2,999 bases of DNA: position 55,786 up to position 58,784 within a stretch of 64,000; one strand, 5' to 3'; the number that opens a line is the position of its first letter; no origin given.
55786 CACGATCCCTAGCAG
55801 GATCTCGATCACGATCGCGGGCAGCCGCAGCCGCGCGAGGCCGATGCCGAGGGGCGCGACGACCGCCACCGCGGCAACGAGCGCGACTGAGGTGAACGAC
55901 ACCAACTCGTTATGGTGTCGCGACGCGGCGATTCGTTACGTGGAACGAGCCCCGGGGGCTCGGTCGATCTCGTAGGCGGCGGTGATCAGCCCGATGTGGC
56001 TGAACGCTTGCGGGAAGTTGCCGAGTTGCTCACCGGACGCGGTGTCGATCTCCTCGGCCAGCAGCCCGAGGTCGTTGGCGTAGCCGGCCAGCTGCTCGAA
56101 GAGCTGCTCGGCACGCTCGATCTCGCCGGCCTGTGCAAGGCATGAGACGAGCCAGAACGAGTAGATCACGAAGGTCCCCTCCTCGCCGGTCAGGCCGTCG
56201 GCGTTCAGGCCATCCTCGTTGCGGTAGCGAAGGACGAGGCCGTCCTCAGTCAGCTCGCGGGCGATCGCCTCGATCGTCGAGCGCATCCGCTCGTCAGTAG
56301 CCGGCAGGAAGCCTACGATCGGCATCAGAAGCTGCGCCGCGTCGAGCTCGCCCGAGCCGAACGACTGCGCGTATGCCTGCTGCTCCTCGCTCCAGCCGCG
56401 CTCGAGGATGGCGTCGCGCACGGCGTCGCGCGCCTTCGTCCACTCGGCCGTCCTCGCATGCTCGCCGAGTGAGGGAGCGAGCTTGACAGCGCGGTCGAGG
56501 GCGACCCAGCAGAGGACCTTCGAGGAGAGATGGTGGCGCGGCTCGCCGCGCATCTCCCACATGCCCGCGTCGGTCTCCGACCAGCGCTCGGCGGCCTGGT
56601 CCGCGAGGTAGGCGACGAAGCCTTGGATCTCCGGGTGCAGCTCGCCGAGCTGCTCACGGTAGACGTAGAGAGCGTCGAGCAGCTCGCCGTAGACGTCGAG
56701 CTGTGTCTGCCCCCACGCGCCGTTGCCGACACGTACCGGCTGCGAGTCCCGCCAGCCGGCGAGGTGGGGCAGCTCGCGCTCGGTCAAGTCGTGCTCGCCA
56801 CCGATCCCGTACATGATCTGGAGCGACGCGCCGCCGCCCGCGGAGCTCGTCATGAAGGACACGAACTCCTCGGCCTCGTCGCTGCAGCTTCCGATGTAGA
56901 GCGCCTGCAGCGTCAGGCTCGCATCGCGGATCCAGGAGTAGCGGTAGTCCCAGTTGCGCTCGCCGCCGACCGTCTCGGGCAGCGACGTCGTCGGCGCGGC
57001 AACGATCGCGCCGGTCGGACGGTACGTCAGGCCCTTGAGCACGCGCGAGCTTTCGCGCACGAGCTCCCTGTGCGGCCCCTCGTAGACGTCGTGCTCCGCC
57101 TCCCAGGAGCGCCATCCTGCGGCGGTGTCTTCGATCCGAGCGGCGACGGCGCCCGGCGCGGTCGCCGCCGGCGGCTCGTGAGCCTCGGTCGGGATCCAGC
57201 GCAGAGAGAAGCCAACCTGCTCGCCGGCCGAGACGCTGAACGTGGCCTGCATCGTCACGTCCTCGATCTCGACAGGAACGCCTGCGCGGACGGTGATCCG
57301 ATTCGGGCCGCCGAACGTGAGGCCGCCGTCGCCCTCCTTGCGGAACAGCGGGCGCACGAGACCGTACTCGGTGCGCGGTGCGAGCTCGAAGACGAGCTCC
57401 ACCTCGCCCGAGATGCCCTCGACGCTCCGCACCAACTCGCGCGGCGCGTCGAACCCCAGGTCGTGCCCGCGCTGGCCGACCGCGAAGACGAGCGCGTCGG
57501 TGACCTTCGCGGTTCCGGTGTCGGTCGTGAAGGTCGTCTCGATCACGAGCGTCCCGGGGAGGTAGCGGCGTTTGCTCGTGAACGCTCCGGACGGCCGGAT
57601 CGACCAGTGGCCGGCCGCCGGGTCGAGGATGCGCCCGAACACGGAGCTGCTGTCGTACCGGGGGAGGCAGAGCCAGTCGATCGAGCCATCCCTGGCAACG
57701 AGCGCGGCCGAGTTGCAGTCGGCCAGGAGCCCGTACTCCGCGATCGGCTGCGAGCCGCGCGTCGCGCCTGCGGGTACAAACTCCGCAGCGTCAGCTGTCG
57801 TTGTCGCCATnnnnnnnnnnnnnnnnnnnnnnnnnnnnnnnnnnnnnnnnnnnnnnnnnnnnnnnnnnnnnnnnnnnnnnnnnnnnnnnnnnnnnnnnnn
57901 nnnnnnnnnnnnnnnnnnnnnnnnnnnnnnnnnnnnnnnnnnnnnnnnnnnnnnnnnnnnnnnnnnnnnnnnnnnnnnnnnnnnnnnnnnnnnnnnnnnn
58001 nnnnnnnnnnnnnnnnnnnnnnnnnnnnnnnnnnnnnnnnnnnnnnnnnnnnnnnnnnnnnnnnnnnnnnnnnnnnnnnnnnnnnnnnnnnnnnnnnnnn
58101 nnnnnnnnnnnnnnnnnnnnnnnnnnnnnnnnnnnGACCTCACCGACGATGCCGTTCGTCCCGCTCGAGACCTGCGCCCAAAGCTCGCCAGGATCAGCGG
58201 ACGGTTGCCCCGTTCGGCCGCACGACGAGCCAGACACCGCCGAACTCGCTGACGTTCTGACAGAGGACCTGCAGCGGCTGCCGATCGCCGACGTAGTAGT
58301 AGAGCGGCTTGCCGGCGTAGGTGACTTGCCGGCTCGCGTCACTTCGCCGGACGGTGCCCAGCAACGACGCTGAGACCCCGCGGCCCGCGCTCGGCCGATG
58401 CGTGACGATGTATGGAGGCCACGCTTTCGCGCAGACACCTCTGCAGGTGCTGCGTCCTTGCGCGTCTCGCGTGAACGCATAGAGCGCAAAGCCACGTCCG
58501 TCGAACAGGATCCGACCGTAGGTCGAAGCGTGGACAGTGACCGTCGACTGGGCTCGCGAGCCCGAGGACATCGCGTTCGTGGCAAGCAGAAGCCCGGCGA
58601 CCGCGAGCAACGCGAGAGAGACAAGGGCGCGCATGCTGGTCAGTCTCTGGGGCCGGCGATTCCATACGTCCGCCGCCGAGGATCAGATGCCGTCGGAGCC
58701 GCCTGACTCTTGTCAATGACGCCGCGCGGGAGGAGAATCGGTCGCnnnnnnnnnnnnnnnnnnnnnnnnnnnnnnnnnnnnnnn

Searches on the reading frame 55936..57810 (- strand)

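Call 29: search_protein_families(library=pfam, proteins=[window:55936-57810:-], max_evalue=0.00001)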
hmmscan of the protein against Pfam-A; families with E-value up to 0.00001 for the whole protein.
window:55936-57810:- (624 aa): 2 families
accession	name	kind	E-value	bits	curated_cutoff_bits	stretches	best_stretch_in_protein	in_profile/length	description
PF00723.27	Glyco_hydro_15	-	1.3e-72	245.5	22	1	246-613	2-427/427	Glycosyl hydrolases family 15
PF19291.4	TREH_N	-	1.7e-19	70.4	23.1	1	20-190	12-170/211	Trehalase-like, N-terminal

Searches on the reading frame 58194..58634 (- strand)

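Call 29: search_protein_families(library=pfam, proteins=[window:58194-58634:-], max_evalue=0.00001)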
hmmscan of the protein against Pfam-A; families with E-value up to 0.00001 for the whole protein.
window:58194-58634:- (146 aa): 1 family
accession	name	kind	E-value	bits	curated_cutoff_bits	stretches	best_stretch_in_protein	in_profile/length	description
PF03640.20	Lipoprotein_15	-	1.4e-20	73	24.4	2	93-138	1-46/47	Secreted repeat of unknown function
